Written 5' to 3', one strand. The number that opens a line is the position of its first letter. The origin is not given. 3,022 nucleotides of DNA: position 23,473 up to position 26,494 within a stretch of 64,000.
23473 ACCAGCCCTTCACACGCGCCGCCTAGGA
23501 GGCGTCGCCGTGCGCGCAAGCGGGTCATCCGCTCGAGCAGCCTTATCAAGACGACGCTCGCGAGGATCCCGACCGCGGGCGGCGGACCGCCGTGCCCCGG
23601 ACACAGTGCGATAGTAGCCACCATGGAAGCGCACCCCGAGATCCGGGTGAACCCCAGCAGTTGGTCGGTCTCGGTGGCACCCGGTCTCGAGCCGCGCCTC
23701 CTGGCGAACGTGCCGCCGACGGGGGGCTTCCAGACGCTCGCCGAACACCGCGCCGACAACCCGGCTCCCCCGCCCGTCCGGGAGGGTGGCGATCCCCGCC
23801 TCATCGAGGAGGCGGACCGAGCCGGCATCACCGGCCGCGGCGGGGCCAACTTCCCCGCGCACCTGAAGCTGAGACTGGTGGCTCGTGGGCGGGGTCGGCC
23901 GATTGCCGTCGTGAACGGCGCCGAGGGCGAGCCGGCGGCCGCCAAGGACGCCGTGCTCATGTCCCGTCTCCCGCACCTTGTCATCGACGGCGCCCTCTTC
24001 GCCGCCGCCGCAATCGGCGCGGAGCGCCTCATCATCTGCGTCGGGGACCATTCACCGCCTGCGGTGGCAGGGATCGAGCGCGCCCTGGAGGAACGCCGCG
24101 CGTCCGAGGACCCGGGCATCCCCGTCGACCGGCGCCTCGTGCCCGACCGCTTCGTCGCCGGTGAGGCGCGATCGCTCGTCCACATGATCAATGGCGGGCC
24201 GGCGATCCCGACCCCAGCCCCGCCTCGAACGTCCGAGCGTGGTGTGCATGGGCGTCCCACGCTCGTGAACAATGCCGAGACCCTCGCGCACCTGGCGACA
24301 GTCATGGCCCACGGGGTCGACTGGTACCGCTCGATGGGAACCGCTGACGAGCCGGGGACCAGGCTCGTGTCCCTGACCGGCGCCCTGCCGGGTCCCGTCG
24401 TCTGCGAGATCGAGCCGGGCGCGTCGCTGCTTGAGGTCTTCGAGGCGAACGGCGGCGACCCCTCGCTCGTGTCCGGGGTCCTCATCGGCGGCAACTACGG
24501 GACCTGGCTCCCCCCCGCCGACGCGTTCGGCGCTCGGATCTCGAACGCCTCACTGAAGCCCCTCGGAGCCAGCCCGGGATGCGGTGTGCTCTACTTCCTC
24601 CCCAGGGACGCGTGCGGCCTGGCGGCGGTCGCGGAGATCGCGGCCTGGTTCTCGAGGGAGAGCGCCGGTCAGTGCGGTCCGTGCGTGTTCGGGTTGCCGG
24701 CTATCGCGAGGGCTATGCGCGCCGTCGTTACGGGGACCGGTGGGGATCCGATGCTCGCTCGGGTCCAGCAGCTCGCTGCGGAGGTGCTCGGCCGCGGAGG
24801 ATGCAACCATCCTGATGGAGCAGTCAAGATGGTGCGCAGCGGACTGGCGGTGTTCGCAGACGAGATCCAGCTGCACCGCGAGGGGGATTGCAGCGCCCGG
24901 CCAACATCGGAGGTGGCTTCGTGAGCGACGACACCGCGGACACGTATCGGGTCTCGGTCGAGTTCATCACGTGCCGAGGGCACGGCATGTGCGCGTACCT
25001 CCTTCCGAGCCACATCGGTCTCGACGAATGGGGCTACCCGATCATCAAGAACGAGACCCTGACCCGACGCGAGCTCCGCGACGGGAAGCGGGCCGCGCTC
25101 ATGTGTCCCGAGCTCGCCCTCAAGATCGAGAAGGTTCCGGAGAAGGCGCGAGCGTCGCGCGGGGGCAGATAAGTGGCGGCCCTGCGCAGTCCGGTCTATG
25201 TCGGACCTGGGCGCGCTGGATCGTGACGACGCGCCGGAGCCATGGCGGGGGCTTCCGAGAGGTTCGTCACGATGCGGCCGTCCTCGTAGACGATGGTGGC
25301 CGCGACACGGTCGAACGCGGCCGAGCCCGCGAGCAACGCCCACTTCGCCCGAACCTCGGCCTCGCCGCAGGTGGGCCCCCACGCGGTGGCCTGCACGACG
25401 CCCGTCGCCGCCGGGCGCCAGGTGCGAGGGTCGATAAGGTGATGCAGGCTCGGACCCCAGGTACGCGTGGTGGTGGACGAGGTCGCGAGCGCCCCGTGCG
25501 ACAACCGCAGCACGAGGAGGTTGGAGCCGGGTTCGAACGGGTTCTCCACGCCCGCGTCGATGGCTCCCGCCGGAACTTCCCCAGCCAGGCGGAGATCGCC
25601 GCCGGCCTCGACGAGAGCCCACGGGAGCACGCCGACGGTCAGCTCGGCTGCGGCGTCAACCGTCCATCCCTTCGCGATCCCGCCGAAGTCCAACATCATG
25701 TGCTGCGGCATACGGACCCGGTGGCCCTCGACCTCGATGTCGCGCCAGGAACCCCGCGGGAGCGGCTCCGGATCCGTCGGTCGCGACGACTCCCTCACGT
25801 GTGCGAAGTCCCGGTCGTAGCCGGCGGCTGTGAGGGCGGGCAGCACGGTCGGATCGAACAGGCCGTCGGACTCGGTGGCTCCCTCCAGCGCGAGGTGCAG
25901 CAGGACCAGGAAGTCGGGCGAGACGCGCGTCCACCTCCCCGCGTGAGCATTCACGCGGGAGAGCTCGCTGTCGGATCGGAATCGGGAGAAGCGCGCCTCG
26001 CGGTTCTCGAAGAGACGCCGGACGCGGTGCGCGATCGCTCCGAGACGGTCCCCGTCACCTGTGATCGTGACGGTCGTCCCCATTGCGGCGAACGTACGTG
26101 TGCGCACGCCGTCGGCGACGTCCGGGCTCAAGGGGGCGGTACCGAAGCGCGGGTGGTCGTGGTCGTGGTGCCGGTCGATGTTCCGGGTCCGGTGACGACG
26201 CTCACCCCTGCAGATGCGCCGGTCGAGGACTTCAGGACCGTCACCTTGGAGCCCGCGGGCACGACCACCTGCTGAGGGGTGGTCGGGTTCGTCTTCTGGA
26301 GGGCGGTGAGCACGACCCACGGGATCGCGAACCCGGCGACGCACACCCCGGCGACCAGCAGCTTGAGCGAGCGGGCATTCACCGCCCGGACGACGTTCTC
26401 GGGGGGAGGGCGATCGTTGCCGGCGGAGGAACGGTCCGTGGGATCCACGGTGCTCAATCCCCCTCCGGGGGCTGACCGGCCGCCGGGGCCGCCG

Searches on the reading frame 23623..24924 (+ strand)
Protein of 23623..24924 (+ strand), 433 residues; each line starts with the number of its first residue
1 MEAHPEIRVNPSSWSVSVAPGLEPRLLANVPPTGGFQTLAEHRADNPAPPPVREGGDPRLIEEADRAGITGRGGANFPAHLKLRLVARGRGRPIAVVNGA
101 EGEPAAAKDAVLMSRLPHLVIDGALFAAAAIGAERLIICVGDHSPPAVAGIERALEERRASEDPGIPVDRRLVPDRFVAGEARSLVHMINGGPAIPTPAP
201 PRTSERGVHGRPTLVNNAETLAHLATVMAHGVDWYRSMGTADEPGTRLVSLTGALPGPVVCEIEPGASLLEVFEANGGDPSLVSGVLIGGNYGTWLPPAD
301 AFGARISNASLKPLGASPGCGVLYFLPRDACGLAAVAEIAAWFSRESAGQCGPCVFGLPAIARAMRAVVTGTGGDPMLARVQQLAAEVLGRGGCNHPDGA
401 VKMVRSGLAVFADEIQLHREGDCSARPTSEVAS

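Call 85: search_protein_families(library=pfam, proteins=[window:23623-24924:+], max_evalue=0.00001)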
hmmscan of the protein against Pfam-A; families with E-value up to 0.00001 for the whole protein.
window:23623-24924:+ (433 aa): 2 families
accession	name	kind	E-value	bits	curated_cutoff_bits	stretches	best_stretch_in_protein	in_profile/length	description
PF01512.22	Complex1_51K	-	2.6e-33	115.5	31.2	1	66-224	3-148/150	Nuo51 FMN-binding domain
PF10589.14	NADH_4Fe-4S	-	2.7e-16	59.6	23.5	1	335-418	2-85/85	NADH-ubiquinone oxidoreductase-F iron-sulfur binding region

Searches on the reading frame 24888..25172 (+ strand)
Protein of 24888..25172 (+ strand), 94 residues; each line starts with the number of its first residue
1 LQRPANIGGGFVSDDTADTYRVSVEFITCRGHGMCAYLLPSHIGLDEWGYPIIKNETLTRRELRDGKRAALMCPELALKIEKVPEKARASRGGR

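Call 87: search_protein_families(library=pfam, proteins=[window:24888-25172:+], max_evalue=0.00001)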
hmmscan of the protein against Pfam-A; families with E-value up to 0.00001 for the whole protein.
window:24888-25172:+ (94 aa): 1 family
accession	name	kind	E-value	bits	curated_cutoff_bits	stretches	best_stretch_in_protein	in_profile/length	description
PF13459.11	Fer4_15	-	2.9e-07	31.5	22.4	1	22-80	1-66/66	4Fe-4S single cluster domain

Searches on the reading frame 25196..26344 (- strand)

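Call 87: search_protein_families(library=pfam, proteins=[window:25196-26344:-], max_evalue=0.00001)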
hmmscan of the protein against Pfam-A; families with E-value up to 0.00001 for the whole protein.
window:25196-26344:- (382 aa): 1 family
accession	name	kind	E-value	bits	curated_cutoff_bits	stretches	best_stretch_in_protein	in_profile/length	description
PF02424.20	ApbE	-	2e-47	162.4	25.6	1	88-348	1-255/266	ApbE family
